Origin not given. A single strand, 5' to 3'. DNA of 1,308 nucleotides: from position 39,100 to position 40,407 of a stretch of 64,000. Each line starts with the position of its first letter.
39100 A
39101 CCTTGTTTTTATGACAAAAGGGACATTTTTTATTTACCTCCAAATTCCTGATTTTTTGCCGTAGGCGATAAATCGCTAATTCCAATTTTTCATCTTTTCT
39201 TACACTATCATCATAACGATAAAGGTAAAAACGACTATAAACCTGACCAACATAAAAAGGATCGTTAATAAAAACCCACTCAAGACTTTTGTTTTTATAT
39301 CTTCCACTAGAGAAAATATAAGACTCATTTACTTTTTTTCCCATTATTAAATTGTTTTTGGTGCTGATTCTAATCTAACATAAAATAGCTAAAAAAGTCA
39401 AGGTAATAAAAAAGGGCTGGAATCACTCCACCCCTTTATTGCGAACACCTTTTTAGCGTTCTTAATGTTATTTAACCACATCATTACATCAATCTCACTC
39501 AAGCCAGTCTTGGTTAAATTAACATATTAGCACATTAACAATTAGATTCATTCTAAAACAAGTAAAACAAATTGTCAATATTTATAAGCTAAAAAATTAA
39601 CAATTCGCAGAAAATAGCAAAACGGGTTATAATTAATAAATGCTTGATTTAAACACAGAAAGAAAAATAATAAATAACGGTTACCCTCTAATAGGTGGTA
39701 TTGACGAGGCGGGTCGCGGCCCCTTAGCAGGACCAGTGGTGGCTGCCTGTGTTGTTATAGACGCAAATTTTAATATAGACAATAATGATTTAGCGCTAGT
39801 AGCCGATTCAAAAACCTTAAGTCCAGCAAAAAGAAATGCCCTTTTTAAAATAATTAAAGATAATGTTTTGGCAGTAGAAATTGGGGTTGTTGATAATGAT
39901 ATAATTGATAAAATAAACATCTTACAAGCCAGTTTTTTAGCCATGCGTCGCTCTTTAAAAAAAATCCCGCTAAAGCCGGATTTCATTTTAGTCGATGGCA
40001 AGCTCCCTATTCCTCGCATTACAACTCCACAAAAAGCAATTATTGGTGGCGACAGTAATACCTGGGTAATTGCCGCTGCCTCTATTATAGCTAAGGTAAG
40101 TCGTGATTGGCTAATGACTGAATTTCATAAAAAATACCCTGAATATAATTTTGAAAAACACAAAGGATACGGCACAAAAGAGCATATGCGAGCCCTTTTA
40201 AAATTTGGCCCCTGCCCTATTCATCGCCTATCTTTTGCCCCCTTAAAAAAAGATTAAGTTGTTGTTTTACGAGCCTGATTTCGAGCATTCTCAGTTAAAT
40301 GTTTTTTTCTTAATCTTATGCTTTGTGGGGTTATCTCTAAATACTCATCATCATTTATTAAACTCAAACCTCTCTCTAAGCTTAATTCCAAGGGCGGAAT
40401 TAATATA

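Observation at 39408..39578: Orphan transcription unit: consensus-like promoter, ~135 nt of structured RNA, then an intrinsic terminator, with no ORF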

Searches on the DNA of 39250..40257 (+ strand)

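Call 4: search_rna_families(source=window, start=39250, end=39750, threshold=evalue, max_evalue=10, show_alignments=3)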
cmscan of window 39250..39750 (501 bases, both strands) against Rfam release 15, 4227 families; matches with E-value up to 10: 11.
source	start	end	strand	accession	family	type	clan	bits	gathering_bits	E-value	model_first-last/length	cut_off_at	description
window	39336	39414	-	RF03487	mir-4423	Gene; miRNA;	-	23.9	78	0.017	1-80/80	no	mir-4423 microRNA precursor family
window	39322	39399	-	RF01018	mir-569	Gene; miRNA;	-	21.2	110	0.19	1-95/95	no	mir-569 microRNA precursor family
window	39400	39528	-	RF01774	rpsL_ricks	Cis-reg; leader;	-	20.8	60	7.3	1-131/131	no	Rickettsia rpsL leader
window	39404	39494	-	RF02551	DapZ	Cis-reg;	-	19.6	56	0.58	1-78/78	no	ABC transporter regulator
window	39289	39318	+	RF03956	mir-737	Gene; miRNA;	-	16.8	60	8.6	1-63/63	no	mir-737 microRNA precursor family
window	39386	39457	-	RF03758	mir-2756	Gene; miRNA;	-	15.8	61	2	1-78/78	no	mir-2756 microRNA precursor family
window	39501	39524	+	RF01108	BMV3_UPD-PK1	Cis-reg;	-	14.6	38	4.6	1-26/26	no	Pseudoknot of upstream pseudoknot domain (UPD) of the 3'UTR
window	39324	39439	+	RF02607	AbsR25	Gene; sRNA;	-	14.2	47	7.9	1-164/164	no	Acinetobacter sRNA 25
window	39466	39527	-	RF01141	sR18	Gene; snRNA; snoRNA; CD-box;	-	12.3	45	3.3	1-56/56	no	Small nucleolar RNA sR18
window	39362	39413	+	RF00521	SAM_alpha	Cis-reg; riboswitch;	-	12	36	4.7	1-79/79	no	Alpha-proteobacteria SAM riboswitch aptamer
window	39538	39578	-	RF02145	MEG8_1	Gene; lncRNA;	-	11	70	4.6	1-97/97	no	Maternally expressed 8 exon 1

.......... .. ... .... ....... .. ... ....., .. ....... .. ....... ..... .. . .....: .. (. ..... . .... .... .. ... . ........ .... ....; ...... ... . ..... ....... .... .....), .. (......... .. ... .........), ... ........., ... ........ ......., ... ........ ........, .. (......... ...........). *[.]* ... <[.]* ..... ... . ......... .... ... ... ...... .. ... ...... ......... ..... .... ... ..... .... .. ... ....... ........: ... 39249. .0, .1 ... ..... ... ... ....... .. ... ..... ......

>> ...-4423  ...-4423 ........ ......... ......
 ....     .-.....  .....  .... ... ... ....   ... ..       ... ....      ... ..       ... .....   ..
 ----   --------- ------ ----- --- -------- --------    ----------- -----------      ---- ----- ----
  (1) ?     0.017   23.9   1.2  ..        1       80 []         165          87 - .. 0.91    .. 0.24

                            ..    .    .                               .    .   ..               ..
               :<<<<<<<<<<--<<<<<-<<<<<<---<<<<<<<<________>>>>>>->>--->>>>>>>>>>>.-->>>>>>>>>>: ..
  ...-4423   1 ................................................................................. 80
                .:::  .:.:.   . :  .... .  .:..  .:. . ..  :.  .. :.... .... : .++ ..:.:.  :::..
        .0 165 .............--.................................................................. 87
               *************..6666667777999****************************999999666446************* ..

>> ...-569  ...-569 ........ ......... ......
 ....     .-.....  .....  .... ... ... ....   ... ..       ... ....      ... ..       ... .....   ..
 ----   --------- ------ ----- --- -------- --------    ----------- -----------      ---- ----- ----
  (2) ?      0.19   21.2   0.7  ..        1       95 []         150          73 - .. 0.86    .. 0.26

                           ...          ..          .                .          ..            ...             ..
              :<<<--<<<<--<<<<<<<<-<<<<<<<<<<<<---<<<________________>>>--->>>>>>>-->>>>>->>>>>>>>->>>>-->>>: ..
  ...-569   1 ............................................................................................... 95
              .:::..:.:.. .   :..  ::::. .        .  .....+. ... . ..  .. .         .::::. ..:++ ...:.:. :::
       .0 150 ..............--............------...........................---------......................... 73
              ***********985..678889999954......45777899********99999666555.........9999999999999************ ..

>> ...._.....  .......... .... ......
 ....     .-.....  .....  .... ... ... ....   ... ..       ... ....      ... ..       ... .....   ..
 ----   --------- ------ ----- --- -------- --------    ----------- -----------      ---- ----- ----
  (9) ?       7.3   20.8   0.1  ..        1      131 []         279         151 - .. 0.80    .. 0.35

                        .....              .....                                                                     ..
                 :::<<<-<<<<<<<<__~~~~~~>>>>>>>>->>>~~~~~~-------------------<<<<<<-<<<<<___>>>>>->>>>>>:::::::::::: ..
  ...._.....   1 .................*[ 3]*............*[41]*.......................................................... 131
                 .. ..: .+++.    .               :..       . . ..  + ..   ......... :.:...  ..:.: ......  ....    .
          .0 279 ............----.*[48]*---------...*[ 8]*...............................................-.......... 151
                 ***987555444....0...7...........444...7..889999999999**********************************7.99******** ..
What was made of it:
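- On Any Rfam 15 family (including T-box, 6S, SRP, tmRNA and riboswitches): Local hits with E up to 10 are far below threshold, and the rpsL_ricks alignment shown rests on the terminator hairpin (call 4).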

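Call 43: search_rna_families(sources=[L172, L099, L168, L179, L181, L109], threshold=evalue, max_evalue=3)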
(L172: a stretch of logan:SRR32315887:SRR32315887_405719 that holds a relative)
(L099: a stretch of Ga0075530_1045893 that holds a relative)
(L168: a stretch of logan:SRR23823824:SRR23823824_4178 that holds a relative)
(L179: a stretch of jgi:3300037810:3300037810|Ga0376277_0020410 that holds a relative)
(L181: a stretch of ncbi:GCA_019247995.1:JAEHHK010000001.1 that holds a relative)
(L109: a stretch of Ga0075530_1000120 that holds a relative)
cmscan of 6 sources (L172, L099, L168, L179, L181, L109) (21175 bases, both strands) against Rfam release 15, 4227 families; matches with E-value up to 3: 14.
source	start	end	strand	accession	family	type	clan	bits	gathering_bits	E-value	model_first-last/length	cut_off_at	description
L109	3129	3208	+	RF02900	AaHKsRNA82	Gene; sRNA;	-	29.3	51.4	0.63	1-81/81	no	Aggregatibacter sRNA 82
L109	3129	3190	-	RF01859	Phe_leader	Cis-reg; leader;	-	28.9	55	0.34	1-125/125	no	Phenylalanine leader peptide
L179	2103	2199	-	RF01770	rimP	Cis-reg; leader;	-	28.5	47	0.54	1-102/102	no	Gammaprotebacteria rimP leader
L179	773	989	-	RF02252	Six3os1_7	Gene; lncRNA;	-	27.4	50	2.7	1-194/194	no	Six3os1 conserved region 7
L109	847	930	-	RF02877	NmsRb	Gene; sRNA;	-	26.3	52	2.1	1-91/91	no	Neisseria metabolic switch regulator b (RcoF1/NgncR163)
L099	552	665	+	RF02356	BjrC1505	Gene; sRNA;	-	25.8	50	0.32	1-140/140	no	Alphaproteobacterial sRNA BjrC1505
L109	3129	3212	-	RF00513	Trp_leader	Cis-reg; leader;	-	23.8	41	0.63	1-100/100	no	Tryptophan operon leader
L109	1556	1628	-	RF00519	suhB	Gene; sRNA;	CL00108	23.7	41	0.46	1-77/77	no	Makes More Granules Regulator RNA (mmgR)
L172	420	457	-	RF00489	ctRNA_p42d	Gene; antisense;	-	22.1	50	1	1-46/46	no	ctRNA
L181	2122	2187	-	RF02621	BSnc120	Gene; sRNA;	-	21.7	114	0.84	1-88/88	no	Brucella sRNA 120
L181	1186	1224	-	RF01489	sbrA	Gene; sRNA;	-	21.6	45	2.1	1-71/71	no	Listeria sRNA sbrA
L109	3131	3227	-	RF00512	Leu_leader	Cis-reg; leader;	-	21.2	50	2.3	1-148/148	no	Leucine operon leader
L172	482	520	-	RF01139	sR2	Gene; snRNA; snoRNA; CD-box;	-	20.8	42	0.86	1-57/57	no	Small nucleolar RNA sR2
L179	2122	2226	-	RF02621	BSnc120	Gene; sRNA;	-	20.6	114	2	1-88/88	no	Brucella sRNA 120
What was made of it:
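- Closest known: tRNA-Leu. Different: No tRNA model hit (calls 4, 43).
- Tried and rejected: L172 has GUGAUGA...CUGA, and there were weak sR2 and sR18 hits (calls 4, 43).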

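Call 57: build_rna_model(alignment_id=A4)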
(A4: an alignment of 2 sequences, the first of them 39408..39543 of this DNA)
Model R1 built from alignment A4 (2 sequences, 139 columns); structure: RNAalifold consensus.
model positions 139; base pairs 28; branch points 2; effective number of sequences 0.97; information 0.591 bits per position. Calibrated on 0.2 Mb of random sequence (short: E-values are rough).
structure used (alignment columns):
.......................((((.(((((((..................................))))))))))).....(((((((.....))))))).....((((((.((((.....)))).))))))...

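Call 59: search_with_rna_model(model_id=R1, sources=[window, L008, L009, L010, L011, L012, L013, L014, L015, L016, L017, L018, L019, L020, L021, L022, L023, L024, L025, L026, L027, L028, L029, L030, L031, L032, L033, L034, L035, L036, L037, L038, L039, L040, L041, L042, L043, L044, L045, L046, L047, L048, L049, L050, L051, L052, L053, L054, L055, L056, L057, L058, L059, L060, L061, L062, L063, L064, L065, L066, L067, L068, L069, L070, L071, L072, L073, L074, L075, L076, L077, L078, L079, L080, L081, L082, L083, L084, L085, L086, L087, L088, L089, L090, L091, L092, L093, L094, L095, L096, L097, L098, L099, L100], max_evalue=10)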
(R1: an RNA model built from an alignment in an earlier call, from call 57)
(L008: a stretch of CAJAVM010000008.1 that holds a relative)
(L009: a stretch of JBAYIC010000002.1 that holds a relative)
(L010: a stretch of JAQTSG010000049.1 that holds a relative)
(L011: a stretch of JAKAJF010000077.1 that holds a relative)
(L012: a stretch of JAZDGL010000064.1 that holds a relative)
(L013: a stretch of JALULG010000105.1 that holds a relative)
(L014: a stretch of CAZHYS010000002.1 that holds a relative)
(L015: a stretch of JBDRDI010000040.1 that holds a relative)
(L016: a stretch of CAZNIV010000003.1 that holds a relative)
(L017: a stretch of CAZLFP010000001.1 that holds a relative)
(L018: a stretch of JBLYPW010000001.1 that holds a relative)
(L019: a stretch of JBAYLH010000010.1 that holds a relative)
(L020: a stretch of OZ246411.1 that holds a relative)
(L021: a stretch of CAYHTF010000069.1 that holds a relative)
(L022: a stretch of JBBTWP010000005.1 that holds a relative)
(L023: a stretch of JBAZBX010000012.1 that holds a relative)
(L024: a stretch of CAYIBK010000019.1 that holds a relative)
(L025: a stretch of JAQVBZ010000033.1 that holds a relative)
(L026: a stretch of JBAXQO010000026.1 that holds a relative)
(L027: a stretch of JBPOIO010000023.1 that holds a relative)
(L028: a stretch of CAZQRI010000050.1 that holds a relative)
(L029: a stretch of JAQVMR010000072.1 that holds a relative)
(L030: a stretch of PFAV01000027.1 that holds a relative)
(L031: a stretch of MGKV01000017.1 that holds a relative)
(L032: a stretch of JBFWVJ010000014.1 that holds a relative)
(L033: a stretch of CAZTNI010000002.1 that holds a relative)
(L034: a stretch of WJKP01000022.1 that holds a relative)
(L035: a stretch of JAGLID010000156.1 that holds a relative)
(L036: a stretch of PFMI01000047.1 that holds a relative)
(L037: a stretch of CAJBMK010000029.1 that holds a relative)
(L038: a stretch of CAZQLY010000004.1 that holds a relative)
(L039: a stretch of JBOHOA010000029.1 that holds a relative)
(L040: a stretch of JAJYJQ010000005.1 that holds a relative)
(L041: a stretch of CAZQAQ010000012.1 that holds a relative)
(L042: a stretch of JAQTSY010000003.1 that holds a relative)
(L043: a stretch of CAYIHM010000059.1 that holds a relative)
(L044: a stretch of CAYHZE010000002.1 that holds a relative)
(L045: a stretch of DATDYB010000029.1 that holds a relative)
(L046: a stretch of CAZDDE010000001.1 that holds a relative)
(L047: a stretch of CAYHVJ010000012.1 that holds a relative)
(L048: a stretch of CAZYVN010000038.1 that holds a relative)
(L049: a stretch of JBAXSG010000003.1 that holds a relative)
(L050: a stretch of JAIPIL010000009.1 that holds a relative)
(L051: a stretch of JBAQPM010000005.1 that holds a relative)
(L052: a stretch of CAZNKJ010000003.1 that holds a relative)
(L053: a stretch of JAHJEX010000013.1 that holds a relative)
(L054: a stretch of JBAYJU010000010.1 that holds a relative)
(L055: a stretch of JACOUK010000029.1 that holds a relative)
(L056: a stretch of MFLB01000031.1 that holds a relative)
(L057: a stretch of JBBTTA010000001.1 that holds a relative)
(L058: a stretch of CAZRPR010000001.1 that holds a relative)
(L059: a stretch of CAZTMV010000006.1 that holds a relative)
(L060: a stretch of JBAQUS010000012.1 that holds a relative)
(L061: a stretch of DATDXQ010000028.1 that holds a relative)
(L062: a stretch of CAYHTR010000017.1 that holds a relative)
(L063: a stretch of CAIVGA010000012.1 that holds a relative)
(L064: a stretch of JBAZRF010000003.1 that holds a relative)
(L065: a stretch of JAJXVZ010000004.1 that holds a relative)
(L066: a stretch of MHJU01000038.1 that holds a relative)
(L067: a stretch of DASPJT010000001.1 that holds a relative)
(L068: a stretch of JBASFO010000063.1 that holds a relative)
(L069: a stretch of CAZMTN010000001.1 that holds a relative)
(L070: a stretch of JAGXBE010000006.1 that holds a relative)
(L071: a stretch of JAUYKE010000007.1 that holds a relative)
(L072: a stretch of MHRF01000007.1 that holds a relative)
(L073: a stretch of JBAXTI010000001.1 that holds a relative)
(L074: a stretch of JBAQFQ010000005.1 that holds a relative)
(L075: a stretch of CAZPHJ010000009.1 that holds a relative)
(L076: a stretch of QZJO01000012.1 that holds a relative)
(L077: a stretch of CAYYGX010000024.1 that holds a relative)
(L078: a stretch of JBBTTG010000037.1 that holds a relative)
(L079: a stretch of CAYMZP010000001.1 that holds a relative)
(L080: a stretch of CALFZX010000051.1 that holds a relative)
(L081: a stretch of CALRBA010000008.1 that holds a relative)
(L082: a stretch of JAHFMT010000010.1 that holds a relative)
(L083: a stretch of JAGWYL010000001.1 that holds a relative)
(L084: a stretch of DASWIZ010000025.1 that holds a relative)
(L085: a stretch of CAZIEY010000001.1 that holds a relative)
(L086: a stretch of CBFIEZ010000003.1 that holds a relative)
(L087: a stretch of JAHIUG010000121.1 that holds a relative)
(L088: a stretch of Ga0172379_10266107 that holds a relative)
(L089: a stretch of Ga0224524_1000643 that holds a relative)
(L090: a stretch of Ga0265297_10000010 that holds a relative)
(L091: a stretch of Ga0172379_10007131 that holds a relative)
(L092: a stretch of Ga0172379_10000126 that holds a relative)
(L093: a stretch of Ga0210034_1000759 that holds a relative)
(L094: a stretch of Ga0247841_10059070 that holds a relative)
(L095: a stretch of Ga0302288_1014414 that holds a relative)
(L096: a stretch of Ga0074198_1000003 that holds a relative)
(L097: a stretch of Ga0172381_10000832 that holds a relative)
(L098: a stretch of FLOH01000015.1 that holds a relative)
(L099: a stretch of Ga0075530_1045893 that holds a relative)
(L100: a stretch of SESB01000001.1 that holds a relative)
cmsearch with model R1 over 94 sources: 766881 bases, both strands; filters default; matches with E-value up to 10: 6.
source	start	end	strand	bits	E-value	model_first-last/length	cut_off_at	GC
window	39408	39543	-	167.1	5.4e-32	1-139/139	no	0.35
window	39350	39440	+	26.1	0.018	1-139/139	no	0.32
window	9832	9942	-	17.5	1.1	1-139/139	no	0.29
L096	5485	5607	+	16.9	1.5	1-139/139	no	0.38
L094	1242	1380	-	16.1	2.2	1-139/139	no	0.32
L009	5767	5848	+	14.9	3.9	1-139/139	no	0.32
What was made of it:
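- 39408..39543 (-): Predicted transcript of about 136 nt. The 5' end is inferred (7 nt after the -10) and the 3' end lies in the U-run. CM hit at 167 bits covering the full length (call 59).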

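Call 60: search_with_rna_model(model_id=R1, sources=[L101, L102, L103, L104, L105, L106, L107, L108, L109, L110, L111, L112, L113, L114, L115, L116, L117, L118, L119, L120, L121, L122, L123, L124, L125, L126, L127, L128, L129, L130, L131, L132, L133, L134, L135, L136, L137, L138, L139, L140, L141, L142, L143, L144, L145, L146, L147, L148, L149, L150, L151, L152, L153, L154, L155, L156, L157, L158, L159, L160, L161, L162, L163, L164, L165, L166, L167, L168, L169, L170, L171, L172, L173, L174, L175, L176, L177, L178, L179, L180, L181, L182, L183, L184, L185, L186], max_evalue=10)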
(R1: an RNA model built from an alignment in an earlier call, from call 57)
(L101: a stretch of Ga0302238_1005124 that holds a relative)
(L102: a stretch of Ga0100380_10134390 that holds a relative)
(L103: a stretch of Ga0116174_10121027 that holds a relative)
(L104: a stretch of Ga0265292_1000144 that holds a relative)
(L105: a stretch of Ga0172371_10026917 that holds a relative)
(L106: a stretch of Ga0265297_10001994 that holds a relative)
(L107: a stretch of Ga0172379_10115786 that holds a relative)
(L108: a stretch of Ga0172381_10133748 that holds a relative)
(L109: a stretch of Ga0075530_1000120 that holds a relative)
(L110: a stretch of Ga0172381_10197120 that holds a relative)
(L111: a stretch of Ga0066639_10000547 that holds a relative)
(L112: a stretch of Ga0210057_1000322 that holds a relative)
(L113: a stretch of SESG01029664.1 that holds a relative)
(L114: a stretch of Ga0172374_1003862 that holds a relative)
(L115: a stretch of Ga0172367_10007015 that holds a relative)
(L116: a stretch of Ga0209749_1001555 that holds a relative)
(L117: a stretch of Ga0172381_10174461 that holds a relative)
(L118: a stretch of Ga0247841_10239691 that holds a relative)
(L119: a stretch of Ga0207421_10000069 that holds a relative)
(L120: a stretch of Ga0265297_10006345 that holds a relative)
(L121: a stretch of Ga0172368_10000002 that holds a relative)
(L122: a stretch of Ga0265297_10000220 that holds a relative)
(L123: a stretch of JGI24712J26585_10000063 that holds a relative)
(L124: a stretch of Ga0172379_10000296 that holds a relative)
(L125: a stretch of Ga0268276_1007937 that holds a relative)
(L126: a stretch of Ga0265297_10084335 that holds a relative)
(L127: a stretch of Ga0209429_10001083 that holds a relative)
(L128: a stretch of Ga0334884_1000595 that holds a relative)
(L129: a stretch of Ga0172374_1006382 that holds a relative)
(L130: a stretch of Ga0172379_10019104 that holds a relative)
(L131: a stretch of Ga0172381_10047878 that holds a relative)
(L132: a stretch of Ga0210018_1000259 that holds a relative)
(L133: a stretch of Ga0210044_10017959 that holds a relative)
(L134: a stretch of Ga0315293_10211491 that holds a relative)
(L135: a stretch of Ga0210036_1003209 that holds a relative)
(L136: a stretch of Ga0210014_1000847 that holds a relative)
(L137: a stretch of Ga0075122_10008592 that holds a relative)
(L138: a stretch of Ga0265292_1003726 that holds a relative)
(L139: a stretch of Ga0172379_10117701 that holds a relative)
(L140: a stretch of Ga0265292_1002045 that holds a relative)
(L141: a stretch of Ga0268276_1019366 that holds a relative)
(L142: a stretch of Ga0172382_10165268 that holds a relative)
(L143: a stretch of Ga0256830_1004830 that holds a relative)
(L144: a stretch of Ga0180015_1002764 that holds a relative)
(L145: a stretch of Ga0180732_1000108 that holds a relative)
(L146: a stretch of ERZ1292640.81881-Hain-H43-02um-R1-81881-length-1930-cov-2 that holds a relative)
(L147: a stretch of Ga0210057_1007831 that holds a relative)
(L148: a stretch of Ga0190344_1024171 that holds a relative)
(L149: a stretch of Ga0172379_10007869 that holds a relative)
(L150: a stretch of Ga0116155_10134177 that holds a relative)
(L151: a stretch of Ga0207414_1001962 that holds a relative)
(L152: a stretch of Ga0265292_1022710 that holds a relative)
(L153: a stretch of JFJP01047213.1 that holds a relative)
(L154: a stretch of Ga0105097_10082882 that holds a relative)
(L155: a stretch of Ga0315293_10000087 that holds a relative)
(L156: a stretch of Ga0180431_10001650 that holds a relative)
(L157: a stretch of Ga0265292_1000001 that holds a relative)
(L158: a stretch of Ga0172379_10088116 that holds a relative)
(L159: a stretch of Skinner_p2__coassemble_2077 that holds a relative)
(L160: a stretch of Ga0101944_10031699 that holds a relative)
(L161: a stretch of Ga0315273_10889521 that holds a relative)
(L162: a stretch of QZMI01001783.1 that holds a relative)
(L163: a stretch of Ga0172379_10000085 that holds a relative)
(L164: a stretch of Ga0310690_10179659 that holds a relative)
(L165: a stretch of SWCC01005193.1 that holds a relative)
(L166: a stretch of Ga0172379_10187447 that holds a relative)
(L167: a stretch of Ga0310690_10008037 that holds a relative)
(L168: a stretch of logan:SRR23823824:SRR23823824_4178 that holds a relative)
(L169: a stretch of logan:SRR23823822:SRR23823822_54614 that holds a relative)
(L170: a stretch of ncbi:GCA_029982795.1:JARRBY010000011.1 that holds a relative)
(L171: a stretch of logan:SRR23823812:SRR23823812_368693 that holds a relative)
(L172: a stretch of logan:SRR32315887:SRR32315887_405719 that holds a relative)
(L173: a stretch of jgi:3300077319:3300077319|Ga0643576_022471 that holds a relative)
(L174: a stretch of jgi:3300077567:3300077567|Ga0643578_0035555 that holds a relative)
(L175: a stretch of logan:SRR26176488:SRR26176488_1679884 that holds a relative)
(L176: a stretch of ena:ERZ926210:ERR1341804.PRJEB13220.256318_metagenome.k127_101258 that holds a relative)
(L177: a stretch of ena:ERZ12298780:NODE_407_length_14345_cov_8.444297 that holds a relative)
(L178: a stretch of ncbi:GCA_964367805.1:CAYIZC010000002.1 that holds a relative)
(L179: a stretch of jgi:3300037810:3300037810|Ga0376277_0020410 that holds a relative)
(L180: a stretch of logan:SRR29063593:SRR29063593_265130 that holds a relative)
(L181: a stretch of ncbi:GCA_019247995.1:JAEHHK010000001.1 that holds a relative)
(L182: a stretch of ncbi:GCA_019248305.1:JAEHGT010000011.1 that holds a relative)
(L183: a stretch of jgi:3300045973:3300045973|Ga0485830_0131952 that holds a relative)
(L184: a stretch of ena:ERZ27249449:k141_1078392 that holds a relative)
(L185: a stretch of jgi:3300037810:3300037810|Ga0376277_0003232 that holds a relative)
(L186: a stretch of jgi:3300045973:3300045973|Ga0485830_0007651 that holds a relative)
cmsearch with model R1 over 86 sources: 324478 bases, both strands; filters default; matches with E-value up to 10: 18.
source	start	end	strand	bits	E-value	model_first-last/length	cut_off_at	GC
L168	2713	2848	-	164.1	9.9e-32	1-139/139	no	0.33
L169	1309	1444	-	164.1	9.9e-32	1-139/139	no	0.33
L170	2713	2848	-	164.1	9.9e-32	1-139/139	no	0.33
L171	1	63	-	59.2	8.9e-10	1-64/139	3'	0.29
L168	2660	2745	+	25.7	0.009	1-139/139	no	0.28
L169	1256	1341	+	25.7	0.009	1-139/139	no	0.28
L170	2660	2745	+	25.7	0.009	1-139/139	no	0.28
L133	3521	3614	+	21.3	0.075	1-139/139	no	0.28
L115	4533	4649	-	19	0.23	1-139/139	no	0.29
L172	426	575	-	17.8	0.41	1-139/139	no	0.39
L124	4733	4814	-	14.9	1.7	1-139/139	no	0.32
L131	575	645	+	14.7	1.8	1-139/139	no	0.25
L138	890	971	-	13.5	3.2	1-139/139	no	0.27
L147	4831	5016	+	13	4.1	1-139/139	no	0.33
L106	1141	1227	-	12.7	4.8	1-139/139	no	0.26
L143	1716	1846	+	12.1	6.5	1-139/139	no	0.37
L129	3106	3231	-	12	6.8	1-139/139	no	0.37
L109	3131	3236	-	11.8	7.5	1-139/139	no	0.28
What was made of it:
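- On The rnhB-adjacent RNA family of related Patescibacteria (L172, L099, L008, L009, L109-type): CM R1 hits the L172 RNA at E = 0.41 (call 60).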
